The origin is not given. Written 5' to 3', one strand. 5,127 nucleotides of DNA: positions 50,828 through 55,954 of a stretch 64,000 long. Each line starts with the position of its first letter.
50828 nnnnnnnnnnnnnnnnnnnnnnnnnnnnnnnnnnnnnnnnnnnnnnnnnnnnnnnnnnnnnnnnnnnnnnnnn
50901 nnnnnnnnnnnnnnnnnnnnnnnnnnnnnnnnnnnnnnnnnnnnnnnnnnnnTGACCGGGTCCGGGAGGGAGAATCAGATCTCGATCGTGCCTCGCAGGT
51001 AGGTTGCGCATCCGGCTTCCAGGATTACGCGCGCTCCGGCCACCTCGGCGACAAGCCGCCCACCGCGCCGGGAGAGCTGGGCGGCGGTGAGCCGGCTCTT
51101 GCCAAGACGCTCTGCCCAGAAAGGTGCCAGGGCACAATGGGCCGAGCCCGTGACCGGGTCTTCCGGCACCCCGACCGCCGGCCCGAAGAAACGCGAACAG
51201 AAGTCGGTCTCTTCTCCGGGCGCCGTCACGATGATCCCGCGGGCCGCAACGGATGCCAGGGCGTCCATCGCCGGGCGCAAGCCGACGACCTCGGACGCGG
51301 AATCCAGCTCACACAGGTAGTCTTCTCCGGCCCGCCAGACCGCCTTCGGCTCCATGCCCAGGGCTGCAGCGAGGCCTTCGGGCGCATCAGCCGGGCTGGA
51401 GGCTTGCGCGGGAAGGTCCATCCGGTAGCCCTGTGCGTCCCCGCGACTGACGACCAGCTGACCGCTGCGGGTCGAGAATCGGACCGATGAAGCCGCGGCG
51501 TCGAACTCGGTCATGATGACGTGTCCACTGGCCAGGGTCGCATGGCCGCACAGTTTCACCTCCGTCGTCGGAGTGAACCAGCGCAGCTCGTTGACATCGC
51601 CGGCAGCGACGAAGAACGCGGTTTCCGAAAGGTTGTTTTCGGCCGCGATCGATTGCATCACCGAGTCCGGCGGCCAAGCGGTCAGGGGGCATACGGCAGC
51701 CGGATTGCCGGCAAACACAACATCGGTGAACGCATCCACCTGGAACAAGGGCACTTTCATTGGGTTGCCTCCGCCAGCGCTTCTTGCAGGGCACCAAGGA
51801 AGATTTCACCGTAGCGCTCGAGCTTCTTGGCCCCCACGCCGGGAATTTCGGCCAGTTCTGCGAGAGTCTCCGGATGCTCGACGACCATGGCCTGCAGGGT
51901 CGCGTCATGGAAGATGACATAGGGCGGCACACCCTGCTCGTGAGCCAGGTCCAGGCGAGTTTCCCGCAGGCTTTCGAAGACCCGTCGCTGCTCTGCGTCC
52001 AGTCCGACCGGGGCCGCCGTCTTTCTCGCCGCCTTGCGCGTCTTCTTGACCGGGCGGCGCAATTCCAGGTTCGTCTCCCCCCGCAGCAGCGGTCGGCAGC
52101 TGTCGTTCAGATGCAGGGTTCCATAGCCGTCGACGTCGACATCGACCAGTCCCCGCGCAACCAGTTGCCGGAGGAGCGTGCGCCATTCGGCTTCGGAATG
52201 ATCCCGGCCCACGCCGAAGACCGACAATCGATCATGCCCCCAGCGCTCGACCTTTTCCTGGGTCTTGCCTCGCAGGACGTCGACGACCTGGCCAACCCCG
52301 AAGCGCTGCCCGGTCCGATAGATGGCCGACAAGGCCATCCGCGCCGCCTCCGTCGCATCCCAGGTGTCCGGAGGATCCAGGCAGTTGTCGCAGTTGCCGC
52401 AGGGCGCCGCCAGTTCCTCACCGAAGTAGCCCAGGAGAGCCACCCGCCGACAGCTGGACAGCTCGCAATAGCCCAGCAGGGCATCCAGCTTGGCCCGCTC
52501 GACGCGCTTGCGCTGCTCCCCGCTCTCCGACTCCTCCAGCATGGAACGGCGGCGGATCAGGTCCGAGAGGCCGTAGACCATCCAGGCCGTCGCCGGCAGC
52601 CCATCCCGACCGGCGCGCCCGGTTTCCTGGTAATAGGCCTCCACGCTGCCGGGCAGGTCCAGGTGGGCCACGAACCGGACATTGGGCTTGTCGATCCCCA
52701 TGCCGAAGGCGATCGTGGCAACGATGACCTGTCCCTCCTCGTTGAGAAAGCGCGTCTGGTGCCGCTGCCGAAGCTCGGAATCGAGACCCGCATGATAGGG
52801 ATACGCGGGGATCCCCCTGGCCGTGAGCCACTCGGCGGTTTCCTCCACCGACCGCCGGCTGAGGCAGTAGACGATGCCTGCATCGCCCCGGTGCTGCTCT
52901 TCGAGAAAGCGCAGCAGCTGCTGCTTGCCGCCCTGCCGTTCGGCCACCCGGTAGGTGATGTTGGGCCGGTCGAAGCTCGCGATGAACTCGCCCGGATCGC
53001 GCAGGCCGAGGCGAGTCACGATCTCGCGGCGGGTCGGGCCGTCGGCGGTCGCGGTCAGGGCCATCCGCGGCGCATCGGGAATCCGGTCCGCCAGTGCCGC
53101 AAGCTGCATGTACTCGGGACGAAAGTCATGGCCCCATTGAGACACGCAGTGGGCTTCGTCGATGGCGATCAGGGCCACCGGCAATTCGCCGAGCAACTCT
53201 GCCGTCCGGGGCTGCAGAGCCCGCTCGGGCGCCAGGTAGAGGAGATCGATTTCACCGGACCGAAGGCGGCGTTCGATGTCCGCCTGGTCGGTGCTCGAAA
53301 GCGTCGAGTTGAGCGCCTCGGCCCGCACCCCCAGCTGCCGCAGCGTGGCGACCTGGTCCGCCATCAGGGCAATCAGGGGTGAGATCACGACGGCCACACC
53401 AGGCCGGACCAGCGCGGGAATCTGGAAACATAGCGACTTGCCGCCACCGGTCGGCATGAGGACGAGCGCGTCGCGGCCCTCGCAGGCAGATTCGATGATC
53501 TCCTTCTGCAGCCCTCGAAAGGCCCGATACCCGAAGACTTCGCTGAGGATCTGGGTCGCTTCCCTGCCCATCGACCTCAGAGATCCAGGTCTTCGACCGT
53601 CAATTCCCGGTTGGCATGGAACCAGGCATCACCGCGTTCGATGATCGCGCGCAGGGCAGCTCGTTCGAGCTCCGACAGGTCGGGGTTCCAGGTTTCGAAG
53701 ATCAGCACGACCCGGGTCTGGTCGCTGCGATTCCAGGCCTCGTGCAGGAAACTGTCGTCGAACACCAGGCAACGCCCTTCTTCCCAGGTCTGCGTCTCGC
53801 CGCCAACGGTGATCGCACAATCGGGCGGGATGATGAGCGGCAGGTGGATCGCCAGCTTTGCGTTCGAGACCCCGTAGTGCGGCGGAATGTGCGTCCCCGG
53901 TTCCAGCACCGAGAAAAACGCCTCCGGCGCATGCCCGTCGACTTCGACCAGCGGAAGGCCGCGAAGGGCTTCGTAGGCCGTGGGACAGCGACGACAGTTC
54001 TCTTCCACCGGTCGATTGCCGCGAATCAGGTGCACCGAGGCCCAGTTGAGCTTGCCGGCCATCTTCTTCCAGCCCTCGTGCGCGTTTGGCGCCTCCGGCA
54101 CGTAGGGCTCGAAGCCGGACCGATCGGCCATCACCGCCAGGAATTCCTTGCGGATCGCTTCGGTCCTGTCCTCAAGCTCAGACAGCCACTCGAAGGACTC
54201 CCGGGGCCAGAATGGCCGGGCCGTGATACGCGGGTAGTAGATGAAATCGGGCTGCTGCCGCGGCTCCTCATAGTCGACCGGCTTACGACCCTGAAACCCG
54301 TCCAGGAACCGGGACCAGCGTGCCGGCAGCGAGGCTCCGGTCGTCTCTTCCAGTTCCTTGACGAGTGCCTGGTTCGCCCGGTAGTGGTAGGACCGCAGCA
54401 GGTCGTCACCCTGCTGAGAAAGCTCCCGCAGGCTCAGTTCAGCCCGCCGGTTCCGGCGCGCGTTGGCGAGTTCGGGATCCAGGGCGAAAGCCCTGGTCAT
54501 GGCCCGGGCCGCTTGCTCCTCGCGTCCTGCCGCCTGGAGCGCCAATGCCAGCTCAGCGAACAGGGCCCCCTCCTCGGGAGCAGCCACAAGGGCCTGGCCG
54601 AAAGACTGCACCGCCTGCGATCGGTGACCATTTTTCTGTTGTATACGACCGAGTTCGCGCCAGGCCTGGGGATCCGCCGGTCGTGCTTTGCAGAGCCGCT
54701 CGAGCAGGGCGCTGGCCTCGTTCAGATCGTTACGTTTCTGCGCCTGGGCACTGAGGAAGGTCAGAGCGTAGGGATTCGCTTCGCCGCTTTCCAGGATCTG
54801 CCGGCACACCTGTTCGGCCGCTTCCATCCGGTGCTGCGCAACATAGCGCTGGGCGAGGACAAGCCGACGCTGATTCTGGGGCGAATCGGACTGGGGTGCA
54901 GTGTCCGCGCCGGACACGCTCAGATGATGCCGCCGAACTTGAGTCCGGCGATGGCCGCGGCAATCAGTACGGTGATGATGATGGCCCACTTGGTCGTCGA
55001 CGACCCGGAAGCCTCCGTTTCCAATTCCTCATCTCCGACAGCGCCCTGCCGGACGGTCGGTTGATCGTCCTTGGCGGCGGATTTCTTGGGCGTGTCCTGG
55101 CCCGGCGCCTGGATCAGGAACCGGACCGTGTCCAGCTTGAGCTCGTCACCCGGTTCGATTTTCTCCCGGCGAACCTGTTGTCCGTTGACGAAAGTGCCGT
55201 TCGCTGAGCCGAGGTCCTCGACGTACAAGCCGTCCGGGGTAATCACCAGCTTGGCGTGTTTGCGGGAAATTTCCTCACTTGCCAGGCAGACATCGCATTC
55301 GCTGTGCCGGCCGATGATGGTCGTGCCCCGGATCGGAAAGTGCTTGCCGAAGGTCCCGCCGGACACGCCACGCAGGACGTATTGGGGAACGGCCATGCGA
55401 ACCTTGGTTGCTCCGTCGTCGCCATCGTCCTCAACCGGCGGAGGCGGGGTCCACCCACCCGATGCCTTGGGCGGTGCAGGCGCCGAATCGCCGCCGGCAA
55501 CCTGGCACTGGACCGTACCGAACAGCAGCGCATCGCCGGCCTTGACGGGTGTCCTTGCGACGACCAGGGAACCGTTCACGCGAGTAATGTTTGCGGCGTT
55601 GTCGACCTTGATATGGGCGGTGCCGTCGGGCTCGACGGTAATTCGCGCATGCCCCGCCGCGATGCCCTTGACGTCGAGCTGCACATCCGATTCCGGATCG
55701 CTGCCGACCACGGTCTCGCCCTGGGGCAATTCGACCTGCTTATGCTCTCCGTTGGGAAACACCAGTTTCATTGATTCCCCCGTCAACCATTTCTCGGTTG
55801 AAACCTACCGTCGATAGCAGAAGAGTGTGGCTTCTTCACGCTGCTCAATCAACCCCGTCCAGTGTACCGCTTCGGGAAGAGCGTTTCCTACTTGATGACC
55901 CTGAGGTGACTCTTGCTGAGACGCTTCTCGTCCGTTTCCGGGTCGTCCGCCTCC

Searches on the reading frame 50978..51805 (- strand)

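Call 17: search_protein_families(library=pfam, proteins=[window:50978-51805:-], max_evalue=0.0001)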
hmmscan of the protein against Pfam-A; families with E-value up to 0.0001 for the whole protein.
window:50978-51805:- (276 aa): 1 family
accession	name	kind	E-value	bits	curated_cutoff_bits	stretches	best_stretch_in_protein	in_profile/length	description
PF02567.21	PhzC-PhzF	-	1.6e-52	179.2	27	1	23-258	1-260/281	Phenazine biosynthesis-like protein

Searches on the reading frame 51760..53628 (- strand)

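Call 17: search_protein_families(library=pfam, proteins=[window:51760-53628:-], max_evalue=0.0001)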
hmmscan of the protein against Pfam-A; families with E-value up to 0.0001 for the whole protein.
window:51760-53628:- (623 aa): 5 families
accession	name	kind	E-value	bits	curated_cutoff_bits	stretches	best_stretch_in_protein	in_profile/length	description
PF09382.16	RQC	-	4e-40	136.6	23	1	419-531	1-113/114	RQC domain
PF00270.35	DEAD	-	5.4e-26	91.8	26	1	40-196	3-161/167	DEAD/DEAH box helicase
PF00271.37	Helicase_C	-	8.6e-23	81.1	23.5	1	237-343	5-110/110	Helicase conserved C-terminal domain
PF00570.28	HRDC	-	7.7e-22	77.5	23.8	1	547-613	1-67/68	HRDC domain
PF16124.10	RecQ_Zn_bind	-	7.8e-21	75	25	1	355-417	2-66/66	RecQ zinc-binding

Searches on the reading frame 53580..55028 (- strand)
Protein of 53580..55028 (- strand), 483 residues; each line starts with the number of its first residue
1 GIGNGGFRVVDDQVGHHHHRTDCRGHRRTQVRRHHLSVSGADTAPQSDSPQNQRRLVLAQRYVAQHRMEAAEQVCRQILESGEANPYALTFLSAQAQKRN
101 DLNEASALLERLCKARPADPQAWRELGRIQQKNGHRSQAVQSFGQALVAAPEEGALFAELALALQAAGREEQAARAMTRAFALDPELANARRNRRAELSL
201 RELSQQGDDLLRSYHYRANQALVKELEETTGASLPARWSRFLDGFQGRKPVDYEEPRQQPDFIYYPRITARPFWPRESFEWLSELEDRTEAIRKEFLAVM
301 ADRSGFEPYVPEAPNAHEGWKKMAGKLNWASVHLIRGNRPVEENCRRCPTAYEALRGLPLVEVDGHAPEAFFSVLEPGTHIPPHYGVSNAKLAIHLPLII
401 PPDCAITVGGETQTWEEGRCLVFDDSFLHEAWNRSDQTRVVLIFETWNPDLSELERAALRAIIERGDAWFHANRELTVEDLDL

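Call 17: search_protein_families(library=pfam, proteins=[window:53580-55028:-], max_evalue=0.0001)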
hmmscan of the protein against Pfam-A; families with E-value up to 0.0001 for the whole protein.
window:53580-55028:- (483 aa): 7 families
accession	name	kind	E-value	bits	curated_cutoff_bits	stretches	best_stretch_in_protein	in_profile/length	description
PF05118.21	Asp_Arg_Hydrox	-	3.4e-47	160.7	22.6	1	287-449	2-157/157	Aspartyl/Asparaginyl beta-hydroxylase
PF13428.12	TPR_14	-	9.5e-08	32.5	23.5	0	96-129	11-44/44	Tetratricopeptide repeat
PF07719.23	TPR_2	-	1.2e-07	31.7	27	0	120-152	1-33/34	Tetratricopeptide repeat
PF23914.1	TPR_CcmH_CycH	-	2e-07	31.4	42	1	115-177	45-107/158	Cytochrome c-type biogenesis protein H TPR domain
PF13371.12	TPR_9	-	4.6e-06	27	35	1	95-152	4-61/73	Tetratricopeptide repeat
PF14559.12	TPR_19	-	5.8e-06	27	25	0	63-126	2-65/68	Tetratricopeptide repeat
PF13414.12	TPR_11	-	4.4e-05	23.5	26.8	0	98-134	6-42/42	TPR repeat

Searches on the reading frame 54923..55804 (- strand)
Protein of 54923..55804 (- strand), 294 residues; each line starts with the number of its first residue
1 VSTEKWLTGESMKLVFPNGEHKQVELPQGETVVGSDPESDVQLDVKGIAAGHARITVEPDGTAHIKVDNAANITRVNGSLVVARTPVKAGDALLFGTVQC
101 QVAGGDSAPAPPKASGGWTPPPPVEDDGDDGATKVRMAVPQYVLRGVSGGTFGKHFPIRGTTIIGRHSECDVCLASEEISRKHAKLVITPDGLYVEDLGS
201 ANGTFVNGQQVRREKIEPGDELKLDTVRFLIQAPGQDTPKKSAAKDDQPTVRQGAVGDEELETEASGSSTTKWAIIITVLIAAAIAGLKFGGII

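Call 17: search_protein_families(library=pfam, proteins=[window:54923-55804:-], max_evalue=0.0001)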
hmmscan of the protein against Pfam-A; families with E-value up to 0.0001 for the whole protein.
window:54923-55804:- (294 aa): 2 families
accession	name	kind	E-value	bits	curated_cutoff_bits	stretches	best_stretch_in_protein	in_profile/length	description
PF00498.31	FHA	-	3.8e-29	101.3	20.7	2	162-224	1-66/67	FHA domain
PF16697.10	Yop-YscD_cpl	-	1e-25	90.3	33.2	2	148-233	4-92/94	Inner membrane component of T3SS, cytoplasmic domain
